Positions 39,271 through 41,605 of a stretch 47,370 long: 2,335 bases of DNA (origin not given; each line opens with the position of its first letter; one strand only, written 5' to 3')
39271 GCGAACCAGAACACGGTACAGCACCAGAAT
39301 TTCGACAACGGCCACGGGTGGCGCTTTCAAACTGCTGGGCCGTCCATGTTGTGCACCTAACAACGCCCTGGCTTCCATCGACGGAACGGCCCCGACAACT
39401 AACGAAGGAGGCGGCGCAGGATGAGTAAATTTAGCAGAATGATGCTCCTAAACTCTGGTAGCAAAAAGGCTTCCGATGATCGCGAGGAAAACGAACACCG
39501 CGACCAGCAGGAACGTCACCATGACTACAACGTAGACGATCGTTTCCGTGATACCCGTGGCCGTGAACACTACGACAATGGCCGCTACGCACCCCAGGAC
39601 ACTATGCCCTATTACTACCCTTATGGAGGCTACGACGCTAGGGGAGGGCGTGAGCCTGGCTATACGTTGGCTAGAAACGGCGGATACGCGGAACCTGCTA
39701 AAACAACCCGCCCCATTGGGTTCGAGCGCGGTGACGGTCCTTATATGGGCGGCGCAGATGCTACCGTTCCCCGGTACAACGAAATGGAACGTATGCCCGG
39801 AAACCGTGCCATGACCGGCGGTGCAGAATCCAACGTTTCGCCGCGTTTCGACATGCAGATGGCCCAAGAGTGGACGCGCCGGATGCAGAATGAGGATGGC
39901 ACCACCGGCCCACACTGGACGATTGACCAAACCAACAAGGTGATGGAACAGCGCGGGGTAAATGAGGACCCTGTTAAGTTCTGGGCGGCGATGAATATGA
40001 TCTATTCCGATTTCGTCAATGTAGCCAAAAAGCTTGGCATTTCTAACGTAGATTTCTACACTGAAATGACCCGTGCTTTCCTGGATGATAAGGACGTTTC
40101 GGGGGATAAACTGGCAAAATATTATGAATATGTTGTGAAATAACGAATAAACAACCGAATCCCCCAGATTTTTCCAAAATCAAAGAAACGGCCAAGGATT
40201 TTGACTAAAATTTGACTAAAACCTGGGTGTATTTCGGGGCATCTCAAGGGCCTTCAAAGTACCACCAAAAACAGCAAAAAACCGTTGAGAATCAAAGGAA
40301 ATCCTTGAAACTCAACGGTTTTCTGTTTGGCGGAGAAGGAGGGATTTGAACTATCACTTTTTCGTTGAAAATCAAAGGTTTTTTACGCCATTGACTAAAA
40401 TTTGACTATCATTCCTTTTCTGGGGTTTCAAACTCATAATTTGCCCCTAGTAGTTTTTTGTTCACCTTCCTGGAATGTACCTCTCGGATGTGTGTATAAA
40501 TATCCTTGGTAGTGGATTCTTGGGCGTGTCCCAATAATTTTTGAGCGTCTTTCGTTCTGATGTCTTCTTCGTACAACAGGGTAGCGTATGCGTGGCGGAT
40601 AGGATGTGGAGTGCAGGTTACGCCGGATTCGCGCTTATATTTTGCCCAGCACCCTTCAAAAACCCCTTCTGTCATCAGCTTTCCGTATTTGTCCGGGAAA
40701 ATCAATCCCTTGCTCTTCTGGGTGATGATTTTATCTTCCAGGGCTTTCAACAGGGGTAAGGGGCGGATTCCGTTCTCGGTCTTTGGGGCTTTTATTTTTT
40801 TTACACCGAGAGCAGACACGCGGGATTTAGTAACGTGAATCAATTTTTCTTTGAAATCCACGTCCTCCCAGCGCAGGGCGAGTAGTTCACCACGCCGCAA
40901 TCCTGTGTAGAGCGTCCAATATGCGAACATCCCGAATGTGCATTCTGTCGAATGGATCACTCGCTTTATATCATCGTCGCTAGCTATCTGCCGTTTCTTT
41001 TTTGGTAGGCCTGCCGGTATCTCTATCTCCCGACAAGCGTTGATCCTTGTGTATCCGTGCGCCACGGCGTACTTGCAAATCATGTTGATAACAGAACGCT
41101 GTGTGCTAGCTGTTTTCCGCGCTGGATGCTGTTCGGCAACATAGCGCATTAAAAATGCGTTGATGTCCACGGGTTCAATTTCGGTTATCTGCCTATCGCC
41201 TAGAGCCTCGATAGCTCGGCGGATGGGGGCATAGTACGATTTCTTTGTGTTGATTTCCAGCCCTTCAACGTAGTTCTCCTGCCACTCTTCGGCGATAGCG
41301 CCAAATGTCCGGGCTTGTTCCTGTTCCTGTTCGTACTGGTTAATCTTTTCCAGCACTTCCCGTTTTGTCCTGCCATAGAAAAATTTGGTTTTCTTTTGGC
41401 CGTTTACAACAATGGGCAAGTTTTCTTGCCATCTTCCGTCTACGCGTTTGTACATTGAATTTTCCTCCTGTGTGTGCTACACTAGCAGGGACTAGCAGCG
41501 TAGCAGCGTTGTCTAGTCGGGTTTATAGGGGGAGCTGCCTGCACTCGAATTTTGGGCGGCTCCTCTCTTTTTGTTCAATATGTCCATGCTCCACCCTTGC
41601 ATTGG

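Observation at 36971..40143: Seven-gene cassette of low-complexity, Cys-rich and membrane proteins between the lysis module and attP: candidate undescribed accessory system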

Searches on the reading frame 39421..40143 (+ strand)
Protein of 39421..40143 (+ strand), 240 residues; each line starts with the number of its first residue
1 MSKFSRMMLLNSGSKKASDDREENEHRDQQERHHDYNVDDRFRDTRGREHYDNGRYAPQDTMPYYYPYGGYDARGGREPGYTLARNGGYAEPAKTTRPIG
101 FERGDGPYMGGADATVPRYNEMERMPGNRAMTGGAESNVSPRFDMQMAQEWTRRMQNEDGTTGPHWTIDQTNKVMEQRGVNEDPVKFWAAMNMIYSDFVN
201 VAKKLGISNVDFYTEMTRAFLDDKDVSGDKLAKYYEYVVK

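Call 4: search_protein_families(library=pfam, proteins=[window:39421-40143:+], max_evalue=1)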
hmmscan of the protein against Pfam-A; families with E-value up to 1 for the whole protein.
window:39421-40143:+ (240 aa): 1 family
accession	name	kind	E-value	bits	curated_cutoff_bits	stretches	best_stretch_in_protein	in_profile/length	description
PF25223.1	DUF7841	-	1.3e-30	106.4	25.2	1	130-236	3-114/114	Domain of unknown function (DUF7841)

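Call 5: search_protein_families(library=phrogs, proteins=[window:39421-40143:+], max_evalue=1)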
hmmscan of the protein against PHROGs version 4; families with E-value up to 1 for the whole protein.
window:39421-40143:+ (240 aa): 1 family
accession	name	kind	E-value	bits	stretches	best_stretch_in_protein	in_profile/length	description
phrog_22650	-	unknown function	0.32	11.6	1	169-222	21-73/246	-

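Call 16: search_protein_families(library=ncbifam, proteins=[window:39421-40143:+], max_evalue=1)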
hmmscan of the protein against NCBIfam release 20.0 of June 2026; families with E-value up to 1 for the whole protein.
window:39421-40143:+ (240 aa): 0 families

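Call 17: search_protein_families(library=padloc, proteins=[window:39421-40143:+], max_evalue=1)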
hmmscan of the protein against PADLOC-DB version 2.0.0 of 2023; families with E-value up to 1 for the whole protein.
window:39421-40143:+ (240 aa): 0 families

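Call 24: search_dna_similar(query=window:39421-40143:+, collection=phages, mode=protein, max_rows=40, max_evalue=0.001)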
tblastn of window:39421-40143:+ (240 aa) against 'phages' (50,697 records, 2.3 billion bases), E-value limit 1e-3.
Records with a match: 26; places in all: 26; records where one place covers at least 80% of the query: 1.
Best place of each record, by identity: <60% 26.
By first word of the organism name: uncultured 16; Bacteriophage 10.
By host as written in the record: - 26.
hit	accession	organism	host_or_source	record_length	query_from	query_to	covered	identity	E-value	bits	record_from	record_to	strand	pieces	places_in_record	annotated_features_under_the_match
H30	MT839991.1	Bacteriophage sp.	human fecal samples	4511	1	240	100%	33.9%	6e-29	119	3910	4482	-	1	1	record has no annotation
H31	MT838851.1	Bacteriophage sp.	human fecal samples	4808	120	240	50%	53.7%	2e-35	138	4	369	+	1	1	record has no annotation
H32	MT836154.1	Bacteriophage sp.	human fecal samples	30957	106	239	56%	37.7%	2e-21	99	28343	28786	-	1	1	record has no annotation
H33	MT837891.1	Bacteriophage sp.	human fecal samples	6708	143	240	41%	47.6%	2e-22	100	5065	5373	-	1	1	record has no annotation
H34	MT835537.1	Bacteriophage sp.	human fecal samples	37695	129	235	45%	40.9%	8e-16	82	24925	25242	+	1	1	record has no annotation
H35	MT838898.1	Bacteriophage sp.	human fecal samples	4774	131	240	46%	39.1%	3e-21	97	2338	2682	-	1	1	record has no annotation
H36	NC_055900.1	uncultured phage cr125_1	human feces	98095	115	239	52%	33.8%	4e-14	77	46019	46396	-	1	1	RNA polymerase sigma factor/ubiquitin-like protein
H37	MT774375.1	uncultured phage cr50_1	human feces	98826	141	239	41%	41.9%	5e-18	88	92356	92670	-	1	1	hypothetical protein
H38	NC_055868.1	uncultured phage cr50_1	human feces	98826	141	239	41%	41.9%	5e-18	88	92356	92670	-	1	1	hypothetical protein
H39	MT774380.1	uncultured phage cr1_1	human feces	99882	127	239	47%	36.3%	3e-16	83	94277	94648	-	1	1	hypothetical protein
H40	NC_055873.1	uncultured phage cr1_1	human feces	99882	127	239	47%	36.3%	3e-16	83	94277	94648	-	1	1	hypothetical protein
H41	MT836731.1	Bacteriophage sp.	human fecal samples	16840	148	239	38%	44.6%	1e-20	96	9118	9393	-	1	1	record has no annotation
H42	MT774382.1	uncultured phage cr10_1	human feces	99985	141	239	41%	40.0%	4e-16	83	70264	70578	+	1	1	hypothetical protein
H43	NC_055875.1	uncultured phage cr10_1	human feces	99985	141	239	41%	40.0%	4e-16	83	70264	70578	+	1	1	hypothetical protein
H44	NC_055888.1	uncultured phage cr52_1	human feces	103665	120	239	50%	32.8%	9e-15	79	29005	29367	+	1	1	RNA polymerase sigma factor/ubiquitin-like protein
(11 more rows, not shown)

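Call 28: get_annotated_region(hit=H36, flank=5000)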
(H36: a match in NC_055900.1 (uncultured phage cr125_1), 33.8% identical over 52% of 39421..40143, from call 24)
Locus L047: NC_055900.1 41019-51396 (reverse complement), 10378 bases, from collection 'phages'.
description: CrAssphage cr125_1, complete genome.
organism: uncultured phage cr125_1 (NCBI taxid 2772091)
taxonomy: Viruses; Duplodnaviria; Heunggongvirae; Uroviricota; Caudoviricetes; Crassvirales; Suoliviridae; Uncouvirinae; Aurodevirus; Aurodevirus hominis
host: -; source: human feces; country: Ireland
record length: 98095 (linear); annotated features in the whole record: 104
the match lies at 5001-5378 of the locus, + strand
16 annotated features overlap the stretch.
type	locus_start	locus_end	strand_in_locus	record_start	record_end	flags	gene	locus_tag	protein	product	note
CDS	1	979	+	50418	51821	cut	-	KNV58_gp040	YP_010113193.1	hypothetical protein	gp_77315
CDS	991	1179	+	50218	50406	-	-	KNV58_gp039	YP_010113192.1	hypothetical protein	gp_77314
CDS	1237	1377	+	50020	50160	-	-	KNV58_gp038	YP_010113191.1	hypothetical protein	gp_77313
CDS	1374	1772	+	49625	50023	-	-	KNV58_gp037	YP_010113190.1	endolysin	gp_77312; putative peptidase [Bacteroides phage B124-14]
CDS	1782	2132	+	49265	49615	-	-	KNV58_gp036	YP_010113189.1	hypothetical protein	gp_77311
CDS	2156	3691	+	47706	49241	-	-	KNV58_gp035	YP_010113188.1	hypothetical protein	gp_77310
CDS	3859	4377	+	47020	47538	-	-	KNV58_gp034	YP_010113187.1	holin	gp_77309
CDS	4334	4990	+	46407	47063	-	-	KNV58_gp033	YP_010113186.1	lysis regulatory protein-like protein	gp_77308; Similar to phage lysis regulatory protein LysB, cell division protein FtsL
CDS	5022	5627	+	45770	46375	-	-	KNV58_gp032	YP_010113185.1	RNA polymerase sigma factor/ubiquitin-like protein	gp_77307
CDS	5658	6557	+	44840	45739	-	-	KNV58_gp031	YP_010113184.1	spike protein/glycoprotein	gp_77306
CDS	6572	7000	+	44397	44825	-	-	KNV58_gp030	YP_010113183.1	hypothetical protein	gp_77305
CDS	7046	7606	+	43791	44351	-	-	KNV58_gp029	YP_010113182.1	hypothetical protein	gp_77304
CDS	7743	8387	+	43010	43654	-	-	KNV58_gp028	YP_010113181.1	virion structural protein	gp_77303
CDS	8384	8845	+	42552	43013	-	-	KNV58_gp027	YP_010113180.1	peptidoglycan-associated protein-like protein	gp_77302; Similar to peptidoglycan-associated proteinhistidine kinase response regulator, glycine zipper domain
CDS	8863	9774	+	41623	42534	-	-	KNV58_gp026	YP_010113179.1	tail tubular protein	gp_77301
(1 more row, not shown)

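Call 41: find_homologous_proteins(query=window:39421-40143:+)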
Query window:39421-40143:+ (240 aa): 506 proteins with E <= 0.001 among 661 candidates; the best 120 are listed.
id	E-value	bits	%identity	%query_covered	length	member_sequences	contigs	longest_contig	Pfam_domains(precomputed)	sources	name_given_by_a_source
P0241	5.1e-153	525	95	100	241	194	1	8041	PF25223.2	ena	-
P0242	6.7e-151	519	93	100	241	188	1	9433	PF25223.2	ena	-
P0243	6.1e-150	515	93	100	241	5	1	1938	PF25223.2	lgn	-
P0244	7.2e-150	515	93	100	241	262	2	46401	PF25223.2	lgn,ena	-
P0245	4.0e-148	509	93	100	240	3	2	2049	PF25223.2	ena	-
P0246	1.2e-144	498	92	100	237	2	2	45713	PF25223.2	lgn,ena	-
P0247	4.1e-144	496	91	100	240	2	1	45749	PF25223.2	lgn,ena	-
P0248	2.2e-142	491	91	100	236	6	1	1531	PF25223.2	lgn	-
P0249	1.7e-127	442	81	100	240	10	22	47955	PF25223.2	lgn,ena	-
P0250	4.1e-127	441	85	100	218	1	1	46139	PF25223.2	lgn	-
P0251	4.5e-127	441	84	100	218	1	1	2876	PF25223.2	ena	-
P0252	3.8e-97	343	63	100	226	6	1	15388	PF25223.2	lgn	-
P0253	2.6e-65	238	58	85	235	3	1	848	PF25223.2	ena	-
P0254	7.5e-63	230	44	100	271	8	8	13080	PF25223.2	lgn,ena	-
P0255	3.1e-61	225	46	100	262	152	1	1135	PF25223.2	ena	-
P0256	9.3e-59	217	50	93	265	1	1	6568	PF25223.2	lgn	-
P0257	1.6e-57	213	53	85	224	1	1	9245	PF25223.2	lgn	-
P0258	2.6e-57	212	51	85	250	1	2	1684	PF25223.2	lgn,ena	-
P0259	2.7e-57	212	45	100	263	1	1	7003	PF25223.2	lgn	-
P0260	1.9e-56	209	46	86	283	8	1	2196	PF25223.2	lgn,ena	-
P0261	3.5e-54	202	41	85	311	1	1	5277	PF25223.2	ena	-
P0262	3.8e-54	202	48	86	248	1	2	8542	PF25223.2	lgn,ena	-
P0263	7.3e-53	198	48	91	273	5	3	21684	PF25223.2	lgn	-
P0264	9.1e-53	197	49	85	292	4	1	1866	PF25223.2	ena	-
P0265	2.3e-52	196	37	100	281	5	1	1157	PF25223.2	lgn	-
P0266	3.7e-52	195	50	86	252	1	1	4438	PF25223.2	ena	-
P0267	1.0e-51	194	49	85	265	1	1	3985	PF25223.2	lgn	-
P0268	1.1e-51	194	49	86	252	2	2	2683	PF25223.2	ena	-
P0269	1.4e-51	193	50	86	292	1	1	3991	PF25223.2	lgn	-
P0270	2.2e-51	193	50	85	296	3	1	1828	PF25223.2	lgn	-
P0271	2.5e-51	193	49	86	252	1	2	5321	PF25223.2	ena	-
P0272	3.0e-51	192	49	86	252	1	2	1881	PF25223.2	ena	-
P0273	5.7e-51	191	47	85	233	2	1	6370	PF25223.2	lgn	-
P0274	9.3e-51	191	43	100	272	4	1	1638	PF25223.2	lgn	-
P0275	1.5e-50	190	46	100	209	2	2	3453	PF25223.2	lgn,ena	-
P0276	1.5e-50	190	47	85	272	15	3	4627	PF25223.2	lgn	-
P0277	1.7e-50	190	41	100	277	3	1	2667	PF25223.2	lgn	-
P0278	2.1e-50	190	49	87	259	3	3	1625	PF25223.2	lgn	-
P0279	2.9e-50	189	45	100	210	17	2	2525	PF25223.2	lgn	-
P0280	3.5e-50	189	48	85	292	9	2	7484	PF25223.2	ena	-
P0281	3.8e-50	189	47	85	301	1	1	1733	PF25223.2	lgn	-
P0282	4.2e-50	189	44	98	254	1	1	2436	PF25223.2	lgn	-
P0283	4.4e-50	188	46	100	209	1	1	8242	PF25223.2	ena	-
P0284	5.0e-50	188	46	100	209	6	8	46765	PF25223.2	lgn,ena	-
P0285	5.9e-50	188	50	85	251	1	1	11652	PF25223.2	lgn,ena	-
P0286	6.5e-50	188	47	85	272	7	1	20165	PF25223.2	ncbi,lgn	-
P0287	6.6e-50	188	49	85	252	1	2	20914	PF25223.2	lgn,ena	-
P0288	7.5e-50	188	43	100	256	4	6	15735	PF25223.2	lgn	-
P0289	9.3e-50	187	47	91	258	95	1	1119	PF25223.2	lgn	-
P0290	9.4e-50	187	48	91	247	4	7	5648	PF25223.2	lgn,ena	-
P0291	1.3e-49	187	47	85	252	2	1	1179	PF25223.2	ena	-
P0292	1.3e-49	187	48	85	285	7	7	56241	PF25223.2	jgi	-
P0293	1.9e-49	186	49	85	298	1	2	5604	PF25223.2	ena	-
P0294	2.2e-49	186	46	100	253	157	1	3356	PF25223.2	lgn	-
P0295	2.2e-49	186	47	91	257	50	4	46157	PF25223.2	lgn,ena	-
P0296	2.5e-49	186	48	85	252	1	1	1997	PF25223.2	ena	-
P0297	2.7e-49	186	47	85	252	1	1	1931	PF25223.2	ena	-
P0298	3.2e-49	186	49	85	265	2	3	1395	PF25223.2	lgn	-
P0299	3.9e-49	185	47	85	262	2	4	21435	PF25223.2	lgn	-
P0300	4.8e-49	185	36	100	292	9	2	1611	PF25223.2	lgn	-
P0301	6.0e-49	185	48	85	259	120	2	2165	PF25223.2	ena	-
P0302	6.3e-49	185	45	100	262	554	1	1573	PF25223.2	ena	-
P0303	6.6e-49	185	48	83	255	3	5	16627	PF25223.2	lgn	-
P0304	7.0e-49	185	48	85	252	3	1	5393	PF25223.2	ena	-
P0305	8.4e-49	184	47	85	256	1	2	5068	PF25223.2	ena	-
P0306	8.7e-49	184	48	91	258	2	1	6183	PF25223.2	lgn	-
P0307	1.7e-48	183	45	85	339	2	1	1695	PF25223.2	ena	-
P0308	1.9e-48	183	48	85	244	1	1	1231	PF25223.2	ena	-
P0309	2.7e-48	183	48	91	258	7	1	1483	PF25223.2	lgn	-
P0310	2.7e-48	183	47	91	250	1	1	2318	PF25223.2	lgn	-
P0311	3.7e-48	182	47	91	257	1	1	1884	PF25223.2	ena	-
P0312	3.7e-48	182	46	85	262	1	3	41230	PF25223.2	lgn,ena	-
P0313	4.3e-48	182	49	85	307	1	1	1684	PF25223.2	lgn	-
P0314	5.5e-48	182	46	97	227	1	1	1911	PF25223.2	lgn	-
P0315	7.2e-48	181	47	85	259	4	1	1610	PF25223.2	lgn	-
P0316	8.0e-48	181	42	100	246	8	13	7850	PF25223.2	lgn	-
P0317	9.0e-48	181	46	91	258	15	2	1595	PF25223.2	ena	-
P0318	9.5e-48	181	48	91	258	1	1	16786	PF25223.2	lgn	-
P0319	9.6e-48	181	47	91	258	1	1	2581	PF25223.2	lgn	-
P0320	1.0e-47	181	47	85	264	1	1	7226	PF25223.2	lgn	-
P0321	1.3e-47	180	47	85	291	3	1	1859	PF25223.2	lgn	-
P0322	1.5e-47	180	42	100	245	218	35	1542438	PF25223.2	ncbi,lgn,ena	-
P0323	1.6e-47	180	46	91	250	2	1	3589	PF25223.2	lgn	-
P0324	1.7e-47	180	46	84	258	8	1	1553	PF25223.2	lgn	-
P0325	2.8e-47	179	49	85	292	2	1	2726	PF25223.2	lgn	-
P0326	2.9e-47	179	43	98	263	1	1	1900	PF25223.2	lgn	-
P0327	6.0e-47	178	49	84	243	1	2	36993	PF25223.2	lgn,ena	-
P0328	8.5e-47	178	46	91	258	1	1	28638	PF25223.2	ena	-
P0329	1.4e-46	177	43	89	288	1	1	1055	PF25223.2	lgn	-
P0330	2.7e-46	176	48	85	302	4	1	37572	PF25223.2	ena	-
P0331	5.0e-46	175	43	100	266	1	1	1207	PF25223.2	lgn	-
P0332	5.6e-46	175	46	91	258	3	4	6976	PF25223.2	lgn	-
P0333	8.1e-46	174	41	100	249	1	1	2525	PF25223.2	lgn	-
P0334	8.2e-46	174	51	63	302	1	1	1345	PF25223.2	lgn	-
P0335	8.6e-46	174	37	100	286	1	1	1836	PF25223.2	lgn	-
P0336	9.1e-46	174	43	100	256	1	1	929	PF25223.2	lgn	-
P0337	1.0e-45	174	40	100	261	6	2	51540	PF25223.2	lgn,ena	-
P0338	1.2e-45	174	47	85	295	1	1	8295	PF25223.2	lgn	-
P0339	1.5e-45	174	46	89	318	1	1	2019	PF25223.2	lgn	-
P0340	2.3e-45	173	46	85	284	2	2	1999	PF25223.2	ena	-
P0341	2.5e-45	173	44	97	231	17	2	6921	PF25223.2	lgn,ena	-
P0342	3.6e-45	172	46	85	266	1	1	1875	PF25223.2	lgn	-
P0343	4.4e-45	172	46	85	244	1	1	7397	PF25223.2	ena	-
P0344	4.4e-45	172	46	85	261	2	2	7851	PF25223.2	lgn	-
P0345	4.9e-45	172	42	100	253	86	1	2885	PF25223.2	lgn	-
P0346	8.0e-45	171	43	100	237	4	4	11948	PF25223.2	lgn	-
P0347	1.3e-44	171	44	84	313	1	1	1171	PF25223.2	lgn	-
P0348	1.5e-44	170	42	100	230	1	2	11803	PF25223.2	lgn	-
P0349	1.6e-44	170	41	84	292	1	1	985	PF25223.2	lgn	-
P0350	1.8e-44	170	46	85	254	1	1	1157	PF25223.2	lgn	-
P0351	1.9e-44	170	42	98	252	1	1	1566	PF25223.2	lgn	-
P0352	2.2e-44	170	38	86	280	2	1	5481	PF25223.2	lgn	-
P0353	2.3e-44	170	44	96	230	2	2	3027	PF25223.2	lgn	-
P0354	2.8e-44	169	41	100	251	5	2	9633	PF25223.2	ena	-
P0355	3.1e-44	169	41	100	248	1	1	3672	PF25223.2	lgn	-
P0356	4.3e-44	169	47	84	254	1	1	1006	PF25223.2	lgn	-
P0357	4.7e-44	169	43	100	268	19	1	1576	PF25223.2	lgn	-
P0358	6.3e-44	168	44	98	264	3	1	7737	PF25223.2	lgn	-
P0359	8.9e-44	168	45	85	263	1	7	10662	PF25223.2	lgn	-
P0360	9.2e-44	168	45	85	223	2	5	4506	PF25223.2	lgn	-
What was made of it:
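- On Pfam DUF7841 (g7): All 120 listed homologues carry PF25223 (call 41).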

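Call 43: find_encoding_contigs(protein=P0322, flank=10000, max_places=3)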
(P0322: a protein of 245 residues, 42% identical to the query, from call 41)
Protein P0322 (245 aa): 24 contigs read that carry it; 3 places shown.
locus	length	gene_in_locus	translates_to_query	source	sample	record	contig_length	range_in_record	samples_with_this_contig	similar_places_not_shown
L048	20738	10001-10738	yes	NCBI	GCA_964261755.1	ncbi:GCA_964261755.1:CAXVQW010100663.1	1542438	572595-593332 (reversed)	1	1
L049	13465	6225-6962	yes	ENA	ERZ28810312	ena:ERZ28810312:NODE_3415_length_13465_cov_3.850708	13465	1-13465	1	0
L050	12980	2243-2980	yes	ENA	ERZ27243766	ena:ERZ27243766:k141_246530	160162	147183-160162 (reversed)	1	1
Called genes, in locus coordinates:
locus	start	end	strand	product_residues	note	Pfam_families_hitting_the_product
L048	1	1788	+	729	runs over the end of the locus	-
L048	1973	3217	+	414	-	PF17957:Big_7 (weak), PF19077:Big_13 (weak), PF09136:Glucodextran_B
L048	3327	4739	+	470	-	-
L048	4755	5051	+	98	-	-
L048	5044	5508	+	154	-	-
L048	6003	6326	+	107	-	-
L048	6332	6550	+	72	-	PF16945:Phage_r1t_holin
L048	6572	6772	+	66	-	-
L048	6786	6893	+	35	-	-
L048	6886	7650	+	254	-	PF01510:Amidase_2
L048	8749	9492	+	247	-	-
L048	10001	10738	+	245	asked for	PF25223:DUF7841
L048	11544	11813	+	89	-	PF20124:DUF6514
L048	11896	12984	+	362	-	PF24883:NPHP3_N (weak)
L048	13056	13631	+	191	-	PF01569:PAP2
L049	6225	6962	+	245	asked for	PF25223:DUF7841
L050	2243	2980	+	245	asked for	PF25223:DUF7841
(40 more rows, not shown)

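Call 70: search_solved_structures(query=A4, max_evalue=10, show_alignments=2)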
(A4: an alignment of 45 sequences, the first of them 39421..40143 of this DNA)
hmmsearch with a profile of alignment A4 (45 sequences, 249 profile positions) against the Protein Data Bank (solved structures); distinct sequences matched with E-value up to 10: 0.

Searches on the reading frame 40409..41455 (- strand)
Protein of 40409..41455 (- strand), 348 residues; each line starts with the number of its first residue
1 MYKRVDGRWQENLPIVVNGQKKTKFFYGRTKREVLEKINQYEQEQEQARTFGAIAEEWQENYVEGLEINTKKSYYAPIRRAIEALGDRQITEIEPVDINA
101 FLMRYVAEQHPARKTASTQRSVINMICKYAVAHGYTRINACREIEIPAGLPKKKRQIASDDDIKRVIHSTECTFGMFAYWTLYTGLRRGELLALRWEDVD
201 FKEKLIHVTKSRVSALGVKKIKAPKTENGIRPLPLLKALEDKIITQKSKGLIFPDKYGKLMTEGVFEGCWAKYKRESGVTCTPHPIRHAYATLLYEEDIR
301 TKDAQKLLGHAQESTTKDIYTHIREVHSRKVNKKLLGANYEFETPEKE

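Call 6: search_protein_families(library=pfam, proteins=[window:40409-41455:-], max_evalue=0.01)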
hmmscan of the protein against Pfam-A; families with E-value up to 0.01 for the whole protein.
window:40409-41455:- (348 aa): 6 families
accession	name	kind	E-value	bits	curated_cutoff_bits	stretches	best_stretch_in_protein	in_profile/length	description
PF00589.27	Phage_integrase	-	3.4e-25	89.2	27.1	1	174-324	24-169/172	Phage integrase family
PF22022.2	Phage_int_M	-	5.1e-11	43.1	27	1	51-143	1-92/96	Phage integrase central domain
PF13495.12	Phage_int_SAM_4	-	3.2e-06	27.9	27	1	63-127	11-75/85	Phage integrase, N-terminal SAM-like domain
PF14659.12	Phage_int_SAM_3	-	0.00014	22.4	22.6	1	50-102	1-54/58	Phage integrase, N-terminal SAM-like domain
PF13102.12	Phage_int_SAM_5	-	0.00073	20.3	22.3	1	51-140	2-92/98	Phage integrase SAM-like domain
PF02899.23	Phage_int_SAM_1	-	0.0011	19.6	22.3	1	68-132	16-81/83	Phage integrase, N-terminal SAM-like domain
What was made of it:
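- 40409..41455 (-): Tyrosine integrase. Context only; not part of the module. call 6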
